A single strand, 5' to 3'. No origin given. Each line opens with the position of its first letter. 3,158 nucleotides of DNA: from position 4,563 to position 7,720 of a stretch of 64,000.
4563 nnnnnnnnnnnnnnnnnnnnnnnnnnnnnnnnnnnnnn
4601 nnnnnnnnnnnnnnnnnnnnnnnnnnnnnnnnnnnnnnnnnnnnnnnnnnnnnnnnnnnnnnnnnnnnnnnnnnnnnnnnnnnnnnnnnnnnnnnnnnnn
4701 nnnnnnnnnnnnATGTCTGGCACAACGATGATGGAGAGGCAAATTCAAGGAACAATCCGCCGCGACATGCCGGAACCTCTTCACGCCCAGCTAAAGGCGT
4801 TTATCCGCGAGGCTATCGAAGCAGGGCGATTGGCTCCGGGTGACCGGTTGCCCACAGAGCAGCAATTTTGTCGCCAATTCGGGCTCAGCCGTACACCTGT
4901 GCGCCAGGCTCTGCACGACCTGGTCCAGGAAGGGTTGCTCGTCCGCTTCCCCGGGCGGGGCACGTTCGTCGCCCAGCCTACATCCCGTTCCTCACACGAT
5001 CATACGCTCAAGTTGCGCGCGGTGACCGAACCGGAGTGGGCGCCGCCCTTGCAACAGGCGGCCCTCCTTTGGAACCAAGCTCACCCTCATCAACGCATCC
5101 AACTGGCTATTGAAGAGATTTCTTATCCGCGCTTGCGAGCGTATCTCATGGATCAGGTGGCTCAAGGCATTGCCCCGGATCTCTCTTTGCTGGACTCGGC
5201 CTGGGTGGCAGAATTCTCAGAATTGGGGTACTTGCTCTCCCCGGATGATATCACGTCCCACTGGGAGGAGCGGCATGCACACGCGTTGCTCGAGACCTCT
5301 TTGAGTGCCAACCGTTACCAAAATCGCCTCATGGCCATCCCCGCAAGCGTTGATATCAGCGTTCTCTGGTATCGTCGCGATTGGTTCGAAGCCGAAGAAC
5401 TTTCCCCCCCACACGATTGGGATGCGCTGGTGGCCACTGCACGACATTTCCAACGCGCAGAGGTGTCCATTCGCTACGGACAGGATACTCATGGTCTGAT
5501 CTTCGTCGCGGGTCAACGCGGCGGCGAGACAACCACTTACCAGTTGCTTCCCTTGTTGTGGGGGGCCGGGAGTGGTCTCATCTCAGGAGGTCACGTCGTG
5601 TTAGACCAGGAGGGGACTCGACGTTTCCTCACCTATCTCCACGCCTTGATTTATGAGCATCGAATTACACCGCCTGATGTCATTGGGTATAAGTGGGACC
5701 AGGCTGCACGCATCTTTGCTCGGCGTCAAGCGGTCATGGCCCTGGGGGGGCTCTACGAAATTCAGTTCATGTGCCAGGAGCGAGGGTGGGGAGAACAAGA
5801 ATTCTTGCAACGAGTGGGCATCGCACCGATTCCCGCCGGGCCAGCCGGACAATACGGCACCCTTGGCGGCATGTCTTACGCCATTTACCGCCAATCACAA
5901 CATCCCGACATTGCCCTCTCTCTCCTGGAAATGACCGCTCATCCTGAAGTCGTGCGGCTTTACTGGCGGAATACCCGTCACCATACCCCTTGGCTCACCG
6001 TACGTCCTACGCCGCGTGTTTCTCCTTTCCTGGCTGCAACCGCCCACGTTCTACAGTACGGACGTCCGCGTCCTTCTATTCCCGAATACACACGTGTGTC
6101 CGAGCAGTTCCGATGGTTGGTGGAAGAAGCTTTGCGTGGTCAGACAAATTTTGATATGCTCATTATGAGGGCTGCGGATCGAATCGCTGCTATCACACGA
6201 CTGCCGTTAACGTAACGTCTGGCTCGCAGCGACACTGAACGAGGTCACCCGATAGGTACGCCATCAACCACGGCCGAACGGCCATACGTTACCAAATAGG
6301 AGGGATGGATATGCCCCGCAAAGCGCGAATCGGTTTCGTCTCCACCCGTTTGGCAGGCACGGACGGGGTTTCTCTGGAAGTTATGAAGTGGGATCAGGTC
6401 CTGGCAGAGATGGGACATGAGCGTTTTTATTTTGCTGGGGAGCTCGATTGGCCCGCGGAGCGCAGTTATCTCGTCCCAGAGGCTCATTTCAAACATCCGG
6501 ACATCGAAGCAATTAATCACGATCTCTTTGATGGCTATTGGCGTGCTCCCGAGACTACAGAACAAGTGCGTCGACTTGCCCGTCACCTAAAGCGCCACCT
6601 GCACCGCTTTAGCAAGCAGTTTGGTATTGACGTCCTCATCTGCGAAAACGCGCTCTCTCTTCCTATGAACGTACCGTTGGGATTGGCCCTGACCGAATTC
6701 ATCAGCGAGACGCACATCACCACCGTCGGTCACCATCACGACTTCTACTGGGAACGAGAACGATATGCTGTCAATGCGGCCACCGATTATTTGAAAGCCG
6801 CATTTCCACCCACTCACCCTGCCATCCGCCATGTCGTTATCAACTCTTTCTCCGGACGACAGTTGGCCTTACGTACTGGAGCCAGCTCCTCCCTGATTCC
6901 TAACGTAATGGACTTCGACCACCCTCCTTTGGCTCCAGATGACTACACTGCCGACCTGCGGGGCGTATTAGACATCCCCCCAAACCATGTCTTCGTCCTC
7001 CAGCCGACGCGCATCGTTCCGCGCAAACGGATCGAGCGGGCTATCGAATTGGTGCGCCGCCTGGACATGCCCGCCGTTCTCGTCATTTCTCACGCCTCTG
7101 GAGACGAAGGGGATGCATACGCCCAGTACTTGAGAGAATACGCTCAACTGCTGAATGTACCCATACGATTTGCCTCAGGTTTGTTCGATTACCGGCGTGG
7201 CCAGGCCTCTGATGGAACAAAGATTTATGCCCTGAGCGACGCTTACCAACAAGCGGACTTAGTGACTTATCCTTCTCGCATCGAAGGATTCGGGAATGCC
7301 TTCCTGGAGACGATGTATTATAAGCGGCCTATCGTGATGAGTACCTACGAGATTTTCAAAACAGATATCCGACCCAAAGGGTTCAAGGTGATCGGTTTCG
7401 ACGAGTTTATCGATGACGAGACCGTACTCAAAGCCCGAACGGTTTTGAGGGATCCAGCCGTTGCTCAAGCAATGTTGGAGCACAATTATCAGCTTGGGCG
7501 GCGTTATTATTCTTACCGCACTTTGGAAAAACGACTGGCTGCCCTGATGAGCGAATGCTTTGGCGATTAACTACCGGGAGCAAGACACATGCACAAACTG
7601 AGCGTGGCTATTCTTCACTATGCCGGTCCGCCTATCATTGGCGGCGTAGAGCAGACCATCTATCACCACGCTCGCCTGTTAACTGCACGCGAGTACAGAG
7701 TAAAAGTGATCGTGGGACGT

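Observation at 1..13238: Single co-directional cluster for import, synthesis, extension and phosphorolysis of glucosylglycerate-type solutes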

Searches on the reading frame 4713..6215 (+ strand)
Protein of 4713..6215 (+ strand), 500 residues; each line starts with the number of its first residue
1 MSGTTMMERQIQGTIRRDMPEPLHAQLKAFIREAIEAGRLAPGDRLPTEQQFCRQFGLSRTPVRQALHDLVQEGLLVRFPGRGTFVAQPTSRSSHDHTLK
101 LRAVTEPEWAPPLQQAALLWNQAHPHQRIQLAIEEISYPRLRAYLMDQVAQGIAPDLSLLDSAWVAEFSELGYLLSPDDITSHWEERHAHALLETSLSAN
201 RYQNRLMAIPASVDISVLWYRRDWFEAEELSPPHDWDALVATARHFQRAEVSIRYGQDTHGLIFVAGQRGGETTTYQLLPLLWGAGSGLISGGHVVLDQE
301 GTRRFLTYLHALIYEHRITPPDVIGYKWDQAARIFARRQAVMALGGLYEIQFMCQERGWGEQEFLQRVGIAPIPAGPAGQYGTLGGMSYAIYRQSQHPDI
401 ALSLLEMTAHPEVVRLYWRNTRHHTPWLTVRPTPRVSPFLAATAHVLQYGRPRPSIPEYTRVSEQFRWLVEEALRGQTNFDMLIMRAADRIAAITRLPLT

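Call 4: search_protein_families(library=pfam, proteins=[window:4713-6215:+], max_evalue=0.01)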
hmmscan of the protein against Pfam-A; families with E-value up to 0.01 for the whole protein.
window:4713-6215:+ (500 aa): 4 families
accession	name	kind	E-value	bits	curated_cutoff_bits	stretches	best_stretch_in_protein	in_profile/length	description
PF01547.30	SBP_bac_1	-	6.9e-21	76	26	1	112-407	9-299/307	Bacterial extracellular solute-binding protein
PF00392.27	GntR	-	1.3e-20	73.2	27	1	25-86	3-64/64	Bacterial regulatory proteins, gntR family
PF13416.11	SBP_bac_8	-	2.9e-13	50.7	27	1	129-419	12-254/279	Bacterial extracellular solute-binding protein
PF14502.12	HTH_41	-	0.0022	17.8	25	1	43-75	3-35/48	Helix-turn-helix domain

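Call 5: search_protein_families(library=ncbifam, proteins=[window:4713-6215:+], max_evalue=0.01)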
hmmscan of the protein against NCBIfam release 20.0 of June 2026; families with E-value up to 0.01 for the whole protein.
window:4713-6215:+ (500 aa): 29 families (the best 25 are shown)
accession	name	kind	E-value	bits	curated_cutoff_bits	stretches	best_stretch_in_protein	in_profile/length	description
TIGR02018.2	his_ut_repres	equivalog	3.4e-19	69.1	220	1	24-94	1-71/226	histidine utilization transcriptional repressor HutC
NF008491.0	PRK11402.1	subfamily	6.7e-17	61.8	269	1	20-89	9-78/243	GntR family transcriptional regulator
NF052282.1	PLP_TF_PdxR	equivalog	9.9e-16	57.8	320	1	22-106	1-77/448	MocR-like pyridoxine biosynthesis transcription factor PdxR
NF011575.0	PRK14999.1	equivalog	1.2e-15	57.5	424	1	17-94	7-84/241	histidine utilization repressor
TIGR02325.1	C_P_lyase_phnF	equivalog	1.3e-13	51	156.8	1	24-88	10-74/238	phosphonate metabolism transcriptional regulator PhnF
NF052290.2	MocR_like_YczR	exception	5.9e-13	48.3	487.4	1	14-119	12-113/458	MocR-like transcription factor YczR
NF007292.0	PRK09764.1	equivalog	6.5e-13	48.4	281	1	21-88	4-71/240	GntR family transcriptional regulator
NF007741.0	PRK10421.1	equivalog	7.3e-13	48.5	311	1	21-95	6-80/262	transcriptional regulator LldR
NF052441.1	TransRegRv0792c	equivalog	3.7e-12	46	400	1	22-92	16-86/260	Rv0792c family HTH-type transcriptional regulator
NF052286.1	ecto_TF_EhuR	exception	4.3e-12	45.3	480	1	19-99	8-88/458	MocR-like ectoine utilization transcription factor EhuR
TIGR03337.1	phnR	equivalog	2.4e-11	43.8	296.75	1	25-93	4-72/231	phosphonate utilization transcriptional regulator PhnR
TIGR02404.1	trehalos_R_Bsub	equivalog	9.1e-11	41.8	211.95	1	31-88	9-66/233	trehalose operon repressor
NF041547.1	GntR_LSA1692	equivalog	3e-10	40.1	275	1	25-92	4-71/233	GntR family transcriptional regulator, LSA1692 subfamily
NF007001.0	PRK09464.1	equivalog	6.5e-10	39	330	1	32-101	20-89/254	pyruvate dehydrogenase complex transcriptional repressor PdhR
NF052281.1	rhizopine_MocR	equivalog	1.7e-09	36.9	650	1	15-98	11-94/479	rhizopine catabolism transcriptional regulator MocR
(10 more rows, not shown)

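Call 63: find_homologous_proteins(query=window:4728-6215:+, max_evalue=1e-10)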
Query window:4728-6215:+ (495 aa): 256 proteins with E <= 1e-10 among 8000 candidates; the best 120 are listed.
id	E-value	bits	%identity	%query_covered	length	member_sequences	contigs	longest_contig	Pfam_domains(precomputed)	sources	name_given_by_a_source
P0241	0.0e+0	1135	100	100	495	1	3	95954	PF13416.12,PF00392.28,PF01547.31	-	-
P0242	4.5e-253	859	75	100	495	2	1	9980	PF13416.12,PF00392.28,PF01547.31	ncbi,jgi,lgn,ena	-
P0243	3.1e-217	741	67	100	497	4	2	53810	PF13416.12,PF00392.28,PF01547.31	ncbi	-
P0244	3.4e-217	740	65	98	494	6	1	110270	PF13416.12,PF00392.28,PF01547.31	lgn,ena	-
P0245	5.1e-213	727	65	99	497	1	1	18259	PF00392.28,PF01547.31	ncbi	-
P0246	2.2e-212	725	66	98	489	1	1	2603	PF13416.12,PF00392.28,PF01547.31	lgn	-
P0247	4.4e-211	720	64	99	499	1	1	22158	PF13416.12,PF00392.28,PF01547.31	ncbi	-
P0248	1.1e-209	716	63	99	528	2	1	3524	PF13416.12,PF00392.28,PF01547.31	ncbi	-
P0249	5.0e-206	704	63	99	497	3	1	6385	PF13416.12,PF00392.28,PF01547.31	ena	-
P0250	4.6e-205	700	62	99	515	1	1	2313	PF13416.12,PF00392.28,PF01547.31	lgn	-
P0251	1.1e-202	693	60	100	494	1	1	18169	PF13416.12,PF00392.28,PF01547.31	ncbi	-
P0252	5.8e-199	680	60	100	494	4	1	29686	PF13416.12,PF00392.28,PF01547.31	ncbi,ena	-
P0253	3.7e-198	678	62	99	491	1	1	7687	PF13416.12,PF00392.28,PF01547.31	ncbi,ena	-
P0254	3.7e-196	671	64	96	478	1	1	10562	PF13416.12,PF00392.28,PF01547.31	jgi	-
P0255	2.2e-192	659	61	99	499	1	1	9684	PF13416.12,PF00392.28,PF01547.31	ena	-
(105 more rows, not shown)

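Call 64: find_encoding_contigs(protein=P0243, flank=10000, max_places=1)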
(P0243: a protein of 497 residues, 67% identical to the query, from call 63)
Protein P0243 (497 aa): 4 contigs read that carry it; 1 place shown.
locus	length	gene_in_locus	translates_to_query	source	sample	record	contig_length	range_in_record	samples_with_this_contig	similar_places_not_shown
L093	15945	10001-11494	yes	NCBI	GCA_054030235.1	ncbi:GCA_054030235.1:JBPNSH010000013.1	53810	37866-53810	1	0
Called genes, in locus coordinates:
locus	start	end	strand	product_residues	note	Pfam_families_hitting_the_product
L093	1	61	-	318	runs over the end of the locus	PF03781:FGE-sulfatase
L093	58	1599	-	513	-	-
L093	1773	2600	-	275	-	-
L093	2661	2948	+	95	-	-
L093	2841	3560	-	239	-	PF00027:cNMP_binding, PF13545:HTH_Crp_2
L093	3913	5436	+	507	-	-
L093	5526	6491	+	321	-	PF00528:BPD_transp_1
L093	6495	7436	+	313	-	PF00528:BPD_transp_1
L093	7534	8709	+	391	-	PF13632:Glyco_trans_2_3 (weak)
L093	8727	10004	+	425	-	PF20706:GT4-conflict (weak), PF00534:Glycos_transf_1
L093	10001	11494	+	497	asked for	PF00392:GntR, PF01547:SBP_bac_1, PF13416:SBP_bac_8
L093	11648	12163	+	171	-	PF01967:MoaC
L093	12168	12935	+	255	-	PF02597:ThiS, PF02391:MoaE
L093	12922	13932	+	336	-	PF01384:PHO4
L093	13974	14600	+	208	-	PF01865:PhoU_div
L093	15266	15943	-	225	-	?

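Call 65: find_encoding_contigs(protein=P0252, flank=10000, max_places=1)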
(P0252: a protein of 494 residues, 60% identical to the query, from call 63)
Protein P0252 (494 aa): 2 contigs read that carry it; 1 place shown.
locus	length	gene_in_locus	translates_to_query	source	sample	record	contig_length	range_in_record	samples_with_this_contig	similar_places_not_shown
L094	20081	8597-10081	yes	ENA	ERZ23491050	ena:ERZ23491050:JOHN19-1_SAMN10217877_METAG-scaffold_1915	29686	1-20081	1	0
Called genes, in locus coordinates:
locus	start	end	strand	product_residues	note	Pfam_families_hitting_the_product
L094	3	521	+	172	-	?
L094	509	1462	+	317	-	PF13691:Lactamase_B_4 (weak), PF23023:Anti-Pycsar_Apyc1, PF00753:Lactamase_B, PF12706:Lactamase_B_2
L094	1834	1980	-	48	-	PF00578:AhpC-TSA (weak)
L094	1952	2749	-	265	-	PF02104:SURF1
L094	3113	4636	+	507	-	PF01547:SBP_bac_1, PF13416:SBP_bac_8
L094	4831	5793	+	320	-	PF00528:BPD_transp_1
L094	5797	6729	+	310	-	PF00528:BPD_transp_1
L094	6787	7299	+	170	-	-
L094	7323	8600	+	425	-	PF20706:GT4-conflict (faint), PF00534:Glycos_transf_1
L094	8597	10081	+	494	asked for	PF00392:GntR, PF01547:SBP_bac_1, PF13416:SBP_bac_8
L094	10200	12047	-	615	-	PF02730:AFOR_N, PF01314:AFOR_C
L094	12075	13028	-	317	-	PF00248:Aldo_ket_red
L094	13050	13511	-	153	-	-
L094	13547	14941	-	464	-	PF00083:Sugar_tr, PF07690:MFS_1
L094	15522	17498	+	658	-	PF00724:Oxidored_FMN, PF01266:DAO (faint), PF00070:Pyr_redox (faint), PF00890:FAD_binding_2 (weak), PF03486:HI0933_like (weak), PF07992:Pyr_redox_2, PF12831:FAD_oxidored, PF13450:NAD_binding_8, +1 more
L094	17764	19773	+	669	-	PF13183:Fer4_8, PF13187:Fer4_9, PF13237:Fer4_10, PF02754:CCG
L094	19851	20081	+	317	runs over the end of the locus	PF01012:ETF, PF00766:ETF_alpha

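Call 67: search_solved_structures(query=window:4728-6215:+, max_evalue=0.001)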
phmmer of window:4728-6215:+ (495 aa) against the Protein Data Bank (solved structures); distinct sequences matched with E-value up to 0.001: 59.
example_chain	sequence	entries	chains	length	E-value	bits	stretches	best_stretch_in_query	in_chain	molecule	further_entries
6dtq_A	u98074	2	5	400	3.2e-27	98.9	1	114-483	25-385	maltose-binding protein MalE3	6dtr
4qrz_A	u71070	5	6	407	1.4e-20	77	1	123-487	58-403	ABC-TYPE SUGAR TRANSPORTER | ABC transporter, substrate binding protein (Sugar)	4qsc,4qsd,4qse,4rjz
1eu8_A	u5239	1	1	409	1.4e-17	67.1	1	146-474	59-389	TREHALOSE/MALTOSE BINDING PROTEIN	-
7nbz_A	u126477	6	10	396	2.8e-17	66.1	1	152-473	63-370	Sulfoquinovosyl binding protein | Sulfoquinovosyl glycerol-binding protein SmoF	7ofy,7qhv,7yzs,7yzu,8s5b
7c6f_A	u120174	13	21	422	2.4e-16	63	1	143-454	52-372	Sugar ABC transporter, periplasmic sugar-binding protein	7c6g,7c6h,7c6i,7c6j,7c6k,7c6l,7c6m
7c6x_A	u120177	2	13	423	7.6e-16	61.4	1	144-454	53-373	Sugar ABC transporter, periplasmic sugar-binding protein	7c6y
7c63_A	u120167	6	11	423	8.1e-16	61.3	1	143-454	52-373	Sugar ABC transporter, periplasmic sugar-binding protein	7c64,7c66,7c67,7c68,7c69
3k01_A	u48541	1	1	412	2.7e-15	59.5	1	123-476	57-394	Acarbose/maltose binding protein GacH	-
3jzj_A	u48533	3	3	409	2.7e-15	59.5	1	123-476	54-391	Acarbose/maltose binding protein GacH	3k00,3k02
7c71_A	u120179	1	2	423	2.9e-15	59.5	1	143-454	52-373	Sugar ABC transporter, periplasmic sugar-binding protein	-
4u0v_A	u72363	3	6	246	3.8e-15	59.1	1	10-87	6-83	HTH-type transcriptional repressor YvoA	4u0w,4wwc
2wv0_A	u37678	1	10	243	4.5e-15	58.8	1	10-87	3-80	HTH-TYPE TRANSCRIPTIONAL REPRESSOR YVOA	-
4u0y_A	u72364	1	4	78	9.7e-15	57.7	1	10-82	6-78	HTH-type transcriptional repressor YvoA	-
7c6z_A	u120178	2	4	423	5.1e-14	55.3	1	143-454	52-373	Sugar ABC transporter, periplasmic sugar-binding protein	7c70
5ci5_A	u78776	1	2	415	4.6e-13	52.2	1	140-487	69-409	Extracellular solute-binding protein family 1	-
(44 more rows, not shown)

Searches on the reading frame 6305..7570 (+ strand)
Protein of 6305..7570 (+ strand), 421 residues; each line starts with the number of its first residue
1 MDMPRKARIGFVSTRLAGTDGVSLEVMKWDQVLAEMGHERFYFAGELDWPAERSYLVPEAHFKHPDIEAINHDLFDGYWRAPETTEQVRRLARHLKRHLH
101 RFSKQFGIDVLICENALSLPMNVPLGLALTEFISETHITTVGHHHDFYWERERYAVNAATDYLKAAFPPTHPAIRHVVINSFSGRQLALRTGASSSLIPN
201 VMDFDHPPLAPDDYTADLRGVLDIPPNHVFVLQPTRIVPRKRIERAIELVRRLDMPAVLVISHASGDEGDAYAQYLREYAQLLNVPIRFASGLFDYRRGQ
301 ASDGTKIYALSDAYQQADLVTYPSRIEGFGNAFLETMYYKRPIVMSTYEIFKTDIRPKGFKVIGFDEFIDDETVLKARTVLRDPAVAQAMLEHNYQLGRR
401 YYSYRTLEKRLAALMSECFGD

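Call 4: search_protein_families(library=pfam, proteins=[window:6305-7570:+], max_evalue=0.01)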
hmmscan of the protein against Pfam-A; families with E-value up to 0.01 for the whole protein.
window:6305-7570:+ (421 aa): 4 families
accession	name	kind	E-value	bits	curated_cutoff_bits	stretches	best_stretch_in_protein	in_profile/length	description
PF00534.26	Glycos_transf_1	-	3.7e-09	36.8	26.4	1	310-384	86-159/172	Glycosyl transferases group 1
PF13692.12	Glyco_trans_1_4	-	1e-07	32.7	27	1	310-348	70-108/142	Glycosyl transferases group 1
PF13439.12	Glyco_transf_4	-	6.9e-05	23.4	28.5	1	32-204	14-168/170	Glycosyltransferase Family 4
PF20706.3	GT4-conflict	-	0.0021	17.6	26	1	309-346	274-311/385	Family 4 Glycosyltransferase in conflict systems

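Call 5: search_protein_families(library=ncbifam, proteins=[window:6305-7570:+], max_evalue=0.01)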
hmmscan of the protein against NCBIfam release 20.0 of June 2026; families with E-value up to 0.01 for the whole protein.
window:6305-7570:+ (421 aa): 5 families
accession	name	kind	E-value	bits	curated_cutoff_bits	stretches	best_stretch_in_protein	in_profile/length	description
NF041101.1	manno_glu_gly_synth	equivalog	2.1e-71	240.9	640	2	8-254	2-250/431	mannosylglucosylglycerate synthase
NF038229.1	Glyco4_Geo_Pelo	equivalog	1.3e-05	24.3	400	1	309-416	230-334/338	GPMC system family 4 glycosyltransferase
NF038255.1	exopoly_VpsD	equivalog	2.8e-05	23.2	300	1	237-396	212-364/381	VpsD family glycosyltransferase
TIGR04047.1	MSMEG_0565_glyc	hypoth_equivalog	0.00022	20.4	259.85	1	174-355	140-315/373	MSMEG_0565 family glycosyltransferase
NF038295.1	EPS_HpsP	equivalog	0.00082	18.5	550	1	218-411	197-380/388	hormogonium polysaccharide biosynthesis glycosyltransferase HpsP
